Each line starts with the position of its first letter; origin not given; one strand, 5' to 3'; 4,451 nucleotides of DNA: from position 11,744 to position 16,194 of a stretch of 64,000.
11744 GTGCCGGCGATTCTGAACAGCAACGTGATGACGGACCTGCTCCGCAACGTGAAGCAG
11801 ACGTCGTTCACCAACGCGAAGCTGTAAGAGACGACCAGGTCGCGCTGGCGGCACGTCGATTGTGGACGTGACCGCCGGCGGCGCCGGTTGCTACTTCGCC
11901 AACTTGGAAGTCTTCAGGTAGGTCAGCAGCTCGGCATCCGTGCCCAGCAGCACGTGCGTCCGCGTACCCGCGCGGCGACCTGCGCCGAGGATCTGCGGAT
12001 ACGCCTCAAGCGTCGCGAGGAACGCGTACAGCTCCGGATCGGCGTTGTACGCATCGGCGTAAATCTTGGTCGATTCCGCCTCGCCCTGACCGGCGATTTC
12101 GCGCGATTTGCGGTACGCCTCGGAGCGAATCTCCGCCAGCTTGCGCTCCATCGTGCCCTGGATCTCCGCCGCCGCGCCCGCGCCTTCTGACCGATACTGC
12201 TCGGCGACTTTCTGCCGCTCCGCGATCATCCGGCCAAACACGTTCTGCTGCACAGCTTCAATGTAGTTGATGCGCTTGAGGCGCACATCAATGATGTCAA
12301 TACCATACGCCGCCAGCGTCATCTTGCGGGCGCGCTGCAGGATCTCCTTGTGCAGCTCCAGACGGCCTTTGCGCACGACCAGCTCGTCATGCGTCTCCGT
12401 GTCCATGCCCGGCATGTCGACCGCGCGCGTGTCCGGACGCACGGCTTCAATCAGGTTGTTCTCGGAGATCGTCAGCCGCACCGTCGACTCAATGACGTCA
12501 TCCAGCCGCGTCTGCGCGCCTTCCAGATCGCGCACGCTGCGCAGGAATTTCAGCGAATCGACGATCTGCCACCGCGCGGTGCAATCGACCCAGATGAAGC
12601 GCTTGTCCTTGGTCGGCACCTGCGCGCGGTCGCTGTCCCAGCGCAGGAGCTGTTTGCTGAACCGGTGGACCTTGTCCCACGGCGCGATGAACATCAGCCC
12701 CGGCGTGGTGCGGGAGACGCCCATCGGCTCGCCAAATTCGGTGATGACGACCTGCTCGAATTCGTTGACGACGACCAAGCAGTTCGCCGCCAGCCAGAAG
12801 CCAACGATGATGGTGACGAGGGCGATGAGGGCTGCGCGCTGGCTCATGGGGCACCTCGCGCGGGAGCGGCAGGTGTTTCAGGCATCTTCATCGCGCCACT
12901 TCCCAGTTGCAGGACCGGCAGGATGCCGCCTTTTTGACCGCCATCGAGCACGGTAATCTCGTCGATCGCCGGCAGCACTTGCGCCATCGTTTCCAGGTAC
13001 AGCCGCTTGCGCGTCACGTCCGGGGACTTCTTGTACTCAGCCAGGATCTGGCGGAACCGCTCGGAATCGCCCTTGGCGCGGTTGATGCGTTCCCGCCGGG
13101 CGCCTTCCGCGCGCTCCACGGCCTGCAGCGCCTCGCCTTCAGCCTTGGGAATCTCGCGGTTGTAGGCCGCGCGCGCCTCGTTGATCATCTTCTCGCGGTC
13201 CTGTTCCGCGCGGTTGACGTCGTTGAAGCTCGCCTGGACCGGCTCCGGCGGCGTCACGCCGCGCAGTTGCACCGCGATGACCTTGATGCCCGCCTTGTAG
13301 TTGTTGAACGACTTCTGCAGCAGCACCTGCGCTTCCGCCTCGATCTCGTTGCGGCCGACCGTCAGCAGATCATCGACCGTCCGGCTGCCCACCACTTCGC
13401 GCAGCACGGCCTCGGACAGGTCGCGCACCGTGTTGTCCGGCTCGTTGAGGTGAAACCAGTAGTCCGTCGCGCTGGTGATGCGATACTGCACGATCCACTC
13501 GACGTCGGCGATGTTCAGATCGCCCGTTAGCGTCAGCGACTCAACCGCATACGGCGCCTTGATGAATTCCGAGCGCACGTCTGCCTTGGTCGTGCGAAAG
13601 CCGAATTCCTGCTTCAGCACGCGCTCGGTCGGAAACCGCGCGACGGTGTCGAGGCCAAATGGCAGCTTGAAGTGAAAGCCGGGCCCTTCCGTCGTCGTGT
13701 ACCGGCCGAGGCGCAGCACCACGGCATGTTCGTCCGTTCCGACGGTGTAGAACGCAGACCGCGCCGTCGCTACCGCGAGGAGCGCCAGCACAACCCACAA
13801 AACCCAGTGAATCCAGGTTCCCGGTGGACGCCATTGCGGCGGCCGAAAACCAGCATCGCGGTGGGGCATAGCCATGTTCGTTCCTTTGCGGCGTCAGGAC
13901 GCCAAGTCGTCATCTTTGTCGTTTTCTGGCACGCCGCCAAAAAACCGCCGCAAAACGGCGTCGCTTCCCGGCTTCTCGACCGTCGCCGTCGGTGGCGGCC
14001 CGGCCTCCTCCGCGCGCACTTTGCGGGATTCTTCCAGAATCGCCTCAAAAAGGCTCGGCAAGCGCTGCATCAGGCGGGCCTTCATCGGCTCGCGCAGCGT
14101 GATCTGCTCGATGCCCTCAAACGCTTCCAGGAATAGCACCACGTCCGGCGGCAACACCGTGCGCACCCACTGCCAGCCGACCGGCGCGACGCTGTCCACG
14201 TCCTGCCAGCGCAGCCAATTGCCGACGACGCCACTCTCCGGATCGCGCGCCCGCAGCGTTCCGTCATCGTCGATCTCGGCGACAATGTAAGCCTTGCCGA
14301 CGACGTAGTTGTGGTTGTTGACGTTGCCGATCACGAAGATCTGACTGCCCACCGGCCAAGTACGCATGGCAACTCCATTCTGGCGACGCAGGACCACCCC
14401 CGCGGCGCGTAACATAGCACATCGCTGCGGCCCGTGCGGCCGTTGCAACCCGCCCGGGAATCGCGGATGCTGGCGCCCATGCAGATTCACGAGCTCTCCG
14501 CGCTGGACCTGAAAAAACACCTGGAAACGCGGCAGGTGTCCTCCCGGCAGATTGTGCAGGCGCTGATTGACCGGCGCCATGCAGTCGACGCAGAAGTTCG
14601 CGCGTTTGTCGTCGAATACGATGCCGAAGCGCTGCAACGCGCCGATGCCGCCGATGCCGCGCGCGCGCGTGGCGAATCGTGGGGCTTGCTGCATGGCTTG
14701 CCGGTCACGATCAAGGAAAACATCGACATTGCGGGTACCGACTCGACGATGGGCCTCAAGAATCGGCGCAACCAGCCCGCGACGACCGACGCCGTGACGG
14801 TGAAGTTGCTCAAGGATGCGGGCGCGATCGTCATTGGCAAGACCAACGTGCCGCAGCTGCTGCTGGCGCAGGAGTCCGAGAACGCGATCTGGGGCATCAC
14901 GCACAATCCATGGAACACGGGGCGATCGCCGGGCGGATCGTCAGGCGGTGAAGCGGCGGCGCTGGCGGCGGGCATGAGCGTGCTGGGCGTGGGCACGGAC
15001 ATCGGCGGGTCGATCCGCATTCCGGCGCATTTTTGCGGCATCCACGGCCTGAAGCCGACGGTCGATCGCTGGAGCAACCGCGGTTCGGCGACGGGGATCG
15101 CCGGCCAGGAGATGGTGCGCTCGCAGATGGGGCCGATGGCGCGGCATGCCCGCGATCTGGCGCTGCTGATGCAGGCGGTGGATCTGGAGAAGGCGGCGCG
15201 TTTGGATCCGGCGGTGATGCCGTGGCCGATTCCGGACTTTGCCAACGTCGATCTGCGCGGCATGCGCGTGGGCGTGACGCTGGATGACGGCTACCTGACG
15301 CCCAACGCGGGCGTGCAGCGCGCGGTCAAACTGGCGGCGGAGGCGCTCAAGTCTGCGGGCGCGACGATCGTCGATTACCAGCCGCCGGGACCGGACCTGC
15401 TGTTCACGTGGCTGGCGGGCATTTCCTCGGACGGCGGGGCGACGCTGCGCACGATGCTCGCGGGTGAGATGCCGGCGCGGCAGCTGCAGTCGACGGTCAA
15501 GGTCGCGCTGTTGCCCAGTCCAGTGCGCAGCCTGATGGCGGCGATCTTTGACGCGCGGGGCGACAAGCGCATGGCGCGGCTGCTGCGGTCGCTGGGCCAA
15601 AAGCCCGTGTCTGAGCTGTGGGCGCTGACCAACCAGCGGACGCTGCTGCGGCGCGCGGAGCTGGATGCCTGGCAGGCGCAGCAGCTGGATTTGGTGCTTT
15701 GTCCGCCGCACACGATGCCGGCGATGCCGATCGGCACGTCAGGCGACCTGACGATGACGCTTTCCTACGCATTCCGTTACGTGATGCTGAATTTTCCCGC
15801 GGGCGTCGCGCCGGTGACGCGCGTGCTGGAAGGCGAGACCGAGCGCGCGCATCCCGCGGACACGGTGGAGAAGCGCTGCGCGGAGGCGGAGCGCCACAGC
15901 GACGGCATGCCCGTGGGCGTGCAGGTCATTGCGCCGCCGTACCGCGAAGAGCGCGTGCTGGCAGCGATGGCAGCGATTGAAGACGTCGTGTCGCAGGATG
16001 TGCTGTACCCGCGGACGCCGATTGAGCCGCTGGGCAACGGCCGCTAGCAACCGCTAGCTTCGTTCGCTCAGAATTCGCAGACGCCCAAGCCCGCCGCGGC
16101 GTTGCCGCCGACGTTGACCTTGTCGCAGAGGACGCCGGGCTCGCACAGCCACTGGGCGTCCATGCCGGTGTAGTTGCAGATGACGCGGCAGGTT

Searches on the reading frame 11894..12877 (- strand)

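Call 51: search_protein_families(library=pfam, proteins=[window:11894-12877:-], max_evalue=0.0001)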
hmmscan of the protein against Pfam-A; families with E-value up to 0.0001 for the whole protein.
window:11894-12877:- (328 aa): 1 family
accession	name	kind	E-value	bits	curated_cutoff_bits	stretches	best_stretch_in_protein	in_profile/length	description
PF01145.31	Band_7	-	4.4e-24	85.9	23.6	1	36-232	2-174/176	SPFH domain / Band 7 family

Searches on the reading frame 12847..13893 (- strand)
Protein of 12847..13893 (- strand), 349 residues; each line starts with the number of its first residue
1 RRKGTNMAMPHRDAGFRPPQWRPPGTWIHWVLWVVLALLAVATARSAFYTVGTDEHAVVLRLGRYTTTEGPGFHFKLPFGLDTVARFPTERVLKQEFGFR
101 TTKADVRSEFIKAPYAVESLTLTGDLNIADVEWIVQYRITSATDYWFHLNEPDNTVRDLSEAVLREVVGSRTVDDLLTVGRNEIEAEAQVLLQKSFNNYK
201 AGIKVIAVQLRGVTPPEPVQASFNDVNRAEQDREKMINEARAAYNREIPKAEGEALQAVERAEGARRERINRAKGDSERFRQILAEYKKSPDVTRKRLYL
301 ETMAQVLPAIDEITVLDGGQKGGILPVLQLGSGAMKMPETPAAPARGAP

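Call 51: search_protein_families(library=pfam, proteins=[window:12847-13893:-], max_evalue=0.0001)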
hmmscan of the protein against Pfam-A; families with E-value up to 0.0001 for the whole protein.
window:12847-13893:- (349 aa): 1 family
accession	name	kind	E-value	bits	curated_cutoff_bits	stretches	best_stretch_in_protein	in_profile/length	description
PF01145.31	Band_7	-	3.2e-28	99.4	23.6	1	50-242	2-174/176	SPFH domain / Band 7 family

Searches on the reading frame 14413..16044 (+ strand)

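Call 51: search_protein_families(library=pfam, proteins=[window:14413-16044:+], max_evalue=0.0001)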
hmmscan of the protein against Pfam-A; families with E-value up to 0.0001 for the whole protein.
window:14413-16044:+ (544 aa): 1 family
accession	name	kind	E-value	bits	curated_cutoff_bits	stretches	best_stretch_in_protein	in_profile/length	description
PF01425.27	Amidase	-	1.2e-105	354.6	27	1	47-516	2-445/445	Amidase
